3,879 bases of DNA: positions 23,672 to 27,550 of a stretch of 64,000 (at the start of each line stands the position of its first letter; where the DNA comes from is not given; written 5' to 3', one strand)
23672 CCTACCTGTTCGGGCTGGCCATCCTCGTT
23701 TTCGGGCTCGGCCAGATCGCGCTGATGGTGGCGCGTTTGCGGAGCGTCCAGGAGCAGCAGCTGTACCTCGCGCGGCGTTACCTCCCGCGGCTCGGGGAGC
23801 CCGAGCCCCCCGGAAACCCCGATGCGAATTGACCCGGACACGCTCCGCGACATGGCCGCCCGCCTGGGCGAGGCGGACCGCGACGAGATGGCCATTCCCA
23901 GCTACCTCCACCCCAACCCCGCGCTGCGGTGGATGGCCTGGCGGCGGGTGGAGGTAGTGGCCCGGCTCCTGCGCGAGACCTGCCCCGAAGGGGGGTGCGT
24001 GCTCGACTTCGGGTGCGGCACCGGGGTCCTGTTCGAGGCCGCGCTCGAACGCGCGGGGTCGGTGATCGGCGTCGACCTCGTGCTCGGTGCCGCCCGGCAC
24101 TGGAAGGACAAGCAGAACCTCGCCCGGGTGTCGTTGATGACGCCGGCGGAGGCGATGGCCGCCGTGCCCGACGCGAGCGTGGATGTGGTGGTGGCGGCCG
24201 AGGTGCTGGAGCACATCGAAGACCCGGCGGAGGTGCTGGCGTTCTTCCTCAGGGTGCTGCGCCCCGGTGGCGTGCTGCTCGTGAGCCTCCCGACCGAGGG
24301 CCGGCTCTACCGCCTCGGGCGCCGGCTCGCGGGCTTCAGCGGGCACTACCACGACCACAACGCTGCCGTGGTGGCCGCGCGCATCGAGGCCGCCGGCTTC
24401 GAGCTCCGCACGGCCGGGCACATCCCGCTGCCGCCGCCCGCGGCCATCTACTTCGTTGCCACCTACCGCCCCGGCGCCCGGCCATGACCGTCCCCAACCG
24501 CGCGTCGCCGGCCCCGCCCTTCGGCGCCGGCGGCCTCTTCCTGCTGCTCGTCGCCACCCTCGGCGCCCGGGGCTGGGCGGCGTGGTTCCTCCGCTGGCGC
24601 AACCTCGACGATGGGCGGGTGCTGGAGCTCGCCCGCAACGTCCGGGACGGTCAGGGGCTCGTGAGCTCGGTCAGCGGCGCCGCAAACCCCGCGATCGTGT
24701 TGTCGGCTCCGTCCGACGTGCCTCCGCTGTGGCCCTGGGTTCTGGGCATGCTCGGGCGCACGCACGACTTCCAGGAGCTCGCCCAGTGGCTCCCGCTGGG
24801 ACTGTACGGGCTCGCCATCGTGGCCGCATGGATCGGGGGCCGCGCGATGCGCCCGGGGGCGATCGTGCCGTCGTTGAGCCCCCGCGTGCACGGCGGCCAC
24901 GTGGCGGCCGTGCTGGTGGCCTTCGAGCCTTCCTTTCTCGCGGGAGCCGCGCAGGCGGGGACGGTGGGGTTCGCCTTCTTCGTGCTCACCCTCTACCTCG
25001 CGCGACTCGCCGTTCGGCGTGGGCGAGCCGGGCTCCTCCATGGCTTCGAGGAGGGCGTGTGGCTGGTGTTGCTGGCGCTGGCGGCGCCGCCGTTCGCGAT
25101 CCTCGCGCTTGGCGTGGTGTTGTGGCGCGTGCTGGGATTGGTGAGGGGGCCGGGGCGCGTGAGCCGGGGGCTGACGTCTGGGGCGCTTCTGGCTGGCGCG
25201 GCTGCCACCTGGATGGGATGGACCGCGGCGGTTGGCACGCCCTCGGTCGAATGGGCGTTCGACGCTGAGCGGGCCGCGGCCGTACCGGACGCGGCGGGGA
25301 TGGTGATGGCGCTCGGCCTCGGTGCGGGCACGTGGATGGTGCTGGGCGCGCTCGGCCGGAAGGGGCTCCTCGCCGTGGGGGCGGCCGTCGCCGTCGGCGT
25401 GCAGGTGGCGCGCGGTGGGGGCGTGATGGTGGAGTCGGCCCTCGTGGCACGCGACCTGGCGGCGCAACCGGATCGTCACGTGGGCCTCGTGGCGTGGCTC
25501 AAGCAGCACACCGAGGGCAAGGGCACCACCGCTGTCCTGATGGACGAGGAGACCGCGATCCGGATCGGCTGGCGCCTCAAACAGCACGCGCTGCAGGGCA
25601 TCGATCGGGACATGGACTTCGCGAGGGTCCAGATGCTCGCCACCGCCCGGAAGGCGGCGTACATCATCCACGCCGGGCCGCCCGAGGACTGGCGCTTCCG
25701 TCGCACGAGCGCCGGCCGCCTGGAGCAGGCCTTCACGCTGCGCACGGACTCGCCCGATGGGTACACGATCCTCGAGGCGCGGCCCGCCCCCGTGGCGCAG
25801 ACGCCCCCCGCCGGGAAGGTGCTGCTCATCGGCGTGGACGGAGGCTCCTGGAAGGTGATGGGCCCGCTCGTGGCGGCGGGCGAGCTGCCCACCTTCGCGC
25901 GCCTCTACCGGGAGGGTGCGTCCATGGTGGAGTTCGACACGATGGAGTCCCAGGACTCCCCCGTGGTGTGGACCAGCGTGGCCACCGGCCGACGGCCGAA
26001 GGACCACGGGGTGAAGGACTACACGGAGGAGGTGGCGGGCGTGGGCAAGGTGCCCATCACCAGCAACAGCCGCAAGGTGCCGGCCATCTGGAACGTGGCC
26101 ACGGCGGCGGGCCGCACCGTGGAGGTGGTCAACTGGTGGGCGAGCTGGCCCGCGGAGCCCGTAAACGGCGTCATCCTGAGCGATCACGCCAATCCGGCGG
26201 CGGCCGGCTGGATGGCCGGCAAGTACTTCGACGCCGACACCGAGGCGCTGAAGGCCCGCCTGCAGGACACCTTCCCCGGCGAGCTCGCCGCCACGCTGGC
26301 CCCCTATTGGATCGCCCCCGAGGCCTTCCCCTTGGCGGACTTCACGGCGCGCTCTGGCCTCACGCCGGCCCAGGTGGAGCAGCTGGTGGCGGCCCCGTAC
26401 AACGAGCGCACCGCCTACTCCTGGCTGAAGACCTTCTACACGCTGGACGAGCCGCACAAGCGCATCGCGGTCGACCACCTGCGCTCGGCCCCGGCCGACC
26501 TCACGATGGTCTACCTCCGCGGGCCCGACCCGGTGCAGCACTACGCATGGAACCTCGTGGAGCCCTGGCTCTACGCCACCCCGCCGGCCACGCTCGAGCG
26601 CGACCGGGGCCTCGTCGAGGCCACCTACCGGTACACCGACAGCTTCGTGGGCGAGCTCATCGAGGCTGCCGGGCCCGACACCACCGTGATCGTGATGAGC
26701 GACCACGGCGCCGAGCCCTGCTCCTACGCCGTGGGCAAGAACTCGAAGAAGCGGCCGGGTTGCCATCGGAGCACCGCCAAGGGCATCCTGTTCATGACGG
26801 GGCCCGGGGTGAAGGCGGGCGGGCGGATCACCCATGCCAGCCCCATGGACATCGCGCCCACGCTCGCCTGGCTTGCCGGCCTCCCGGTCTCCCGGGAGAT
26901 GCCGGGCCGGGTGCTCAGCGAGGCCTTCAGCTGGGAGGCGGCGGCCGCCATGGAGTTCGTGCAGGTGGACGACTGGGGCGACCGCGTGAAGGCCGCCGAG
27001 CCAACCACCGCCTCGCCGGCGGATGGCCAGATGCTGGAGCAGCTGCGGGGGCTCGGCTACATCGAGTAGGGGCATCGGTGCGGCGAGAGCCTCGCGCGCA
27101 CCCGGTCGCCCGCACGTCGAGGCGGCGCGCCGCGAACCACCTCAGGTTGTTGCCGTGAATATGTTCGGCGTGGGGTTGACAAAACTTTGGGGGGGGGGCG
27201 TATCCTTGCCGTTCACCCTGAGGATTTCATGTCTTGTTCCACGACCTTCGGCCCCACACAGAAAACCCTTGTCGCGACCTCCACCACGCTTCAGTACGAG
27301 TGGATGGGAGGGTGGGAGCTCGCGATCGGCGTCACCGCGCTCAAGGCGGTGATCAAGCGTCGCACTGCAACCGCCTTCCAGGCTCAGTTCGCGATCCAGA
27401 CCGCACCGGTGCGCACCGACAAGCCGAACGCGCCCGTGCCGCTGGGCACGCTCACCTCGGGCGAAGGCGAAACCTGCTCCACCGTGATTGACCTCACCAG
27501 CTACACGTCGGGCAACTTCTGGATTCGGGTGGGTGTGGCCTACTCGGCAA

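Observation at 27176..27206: G10 tract inside the spacer of a near-consensus promoter: candidate phase-variable switch for island 1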

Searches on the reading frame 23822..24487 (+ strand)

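Call 8: search_protein_families(library=pfam, proteins=[window:23822-24487:+], max_evalue=0.01)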
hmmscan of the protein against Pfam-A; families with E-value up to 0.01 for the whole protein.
window:23822-24487:+ (221 aa): 14 families
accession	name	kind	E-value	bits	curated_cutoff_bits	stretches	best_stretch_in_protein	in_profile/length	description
PF13489.12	Methyltransf_23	-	2.1e-21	76.8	27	1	44-196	11-162/164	Methyltransferase domain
PF08241.18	Methyltransf_11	-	2.8e-19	70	21.2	1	61-153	1-94/95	Methyltransferase domain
PF13649.12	Methyltransf_25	-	2.2e-14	54.4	27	1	60-150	1-97/97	Methyltransferase domain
PF08242.18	Methyltransf_12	-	3.7e-14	53.7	30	1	61-152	1-98/98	Methyltransferase domain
PF13847.12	Methyltransf_31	-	5e-13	49.4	27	1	59-158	6-113/145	Methyltransferase domain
PF07021.18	MetW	-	2e-05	24.8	21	1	49-158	6-111/193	Methionine biosynthesis protein MetW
PF06325.19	PrmA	-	2.2e-05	24.6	22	1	52-155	157-259/296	Ribosomal protein L11 methyltransferase (PrmA)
PF01209.24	Ubie_methyltran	-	6.5e-05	22.8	20.1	1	55-154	46-151/233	ubiE/COQ5 methyltransferase family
PF02353.26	CMAS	-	9.5e-05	22.3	27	1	56-154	62-164/273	Mycolic acid cyclopropane synthetase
PF05175.20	MTS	-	0.00029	21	23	1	40-124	13-103/170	Methyltransferase small domain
PF01728.25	FtsJ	-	0.00038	20.9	24.1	1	56-107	21-71/181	FtsJ-like methyltransferase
PF01555.25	N6_N4_Mtase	-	0.00058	20.3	26.7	1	43-86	168-211/221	DNA methylase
PF05148.21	Methyltransf_8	-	0.0045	17.3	27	0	42-154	59-156/219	Hypothetical methyltransferase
PF08003.17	Methyltransf_9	-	0.0062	16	23.8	1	56-154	115-217/315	Protein of unknown function (DUF1698)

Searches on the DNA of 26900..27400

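Call 91: search_rna_families(source=window, start=26900, end=27400, threshold=evalue, max_evalue=1)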
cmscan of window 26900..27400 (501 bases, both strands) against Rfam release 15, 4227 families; matches with E-value up to 1: 0.
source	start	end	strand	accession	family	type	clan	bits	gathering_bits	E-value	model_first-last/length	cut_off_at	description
